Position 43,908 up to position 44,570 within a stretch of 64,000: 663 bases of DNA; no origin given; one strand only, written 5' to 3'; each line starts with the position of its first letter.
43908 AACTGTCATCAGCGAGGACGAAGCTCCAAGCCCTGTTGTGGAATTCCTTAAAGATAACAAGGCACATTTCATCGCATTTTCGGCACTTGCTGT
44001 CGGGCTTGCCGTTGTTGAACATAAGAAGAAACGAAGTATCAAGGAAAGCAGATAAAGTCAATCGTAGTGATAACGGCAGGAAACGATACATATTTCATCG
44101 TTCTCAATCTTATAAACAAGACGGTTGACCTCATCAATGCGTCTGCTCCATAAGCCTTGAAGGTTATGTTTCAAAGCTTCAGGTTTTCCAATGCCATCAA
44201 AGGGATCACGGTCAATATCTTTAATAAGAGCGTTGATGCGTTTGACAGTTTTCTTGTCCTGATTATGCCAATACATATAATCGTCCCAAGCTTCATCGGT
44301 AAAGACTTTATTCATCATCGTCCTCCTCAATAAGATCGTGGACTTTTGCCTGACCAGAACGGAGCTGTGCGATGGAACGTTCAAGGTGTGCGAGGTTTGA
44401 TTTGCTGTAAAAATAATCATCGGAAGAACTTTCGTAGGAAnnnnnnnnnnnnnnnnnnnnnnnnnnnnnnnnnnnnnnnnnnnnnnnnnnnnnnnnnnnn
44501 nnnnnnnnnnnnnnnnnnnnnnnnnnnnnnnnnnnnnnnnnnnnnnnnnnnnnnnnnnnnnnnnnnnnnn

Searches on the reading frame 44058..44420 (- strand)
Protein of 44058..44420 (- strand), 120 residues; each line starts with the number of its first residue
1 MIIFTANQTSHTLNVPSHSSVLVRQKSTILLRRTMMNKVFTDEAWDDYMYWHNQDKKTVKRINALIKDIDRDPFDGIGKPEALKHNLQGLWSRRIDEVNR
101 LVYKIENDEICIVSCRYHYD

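Call 31: search_protein_families(library=pfam, proteins=[window:44058-44420:-], max_evalue=0.01)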
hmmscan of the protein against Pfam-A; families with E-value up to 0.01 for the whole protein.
window:44058-44420:- (120 aa): 1 family
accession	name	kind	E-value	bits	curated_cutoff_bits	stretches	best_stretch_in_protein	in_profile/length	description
PF06769.20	YoeB_toxin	-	2.6e-40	136.8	27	1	40-119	1-80/80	YoeB-like toxin of bacterial type II toxin-antitoxin system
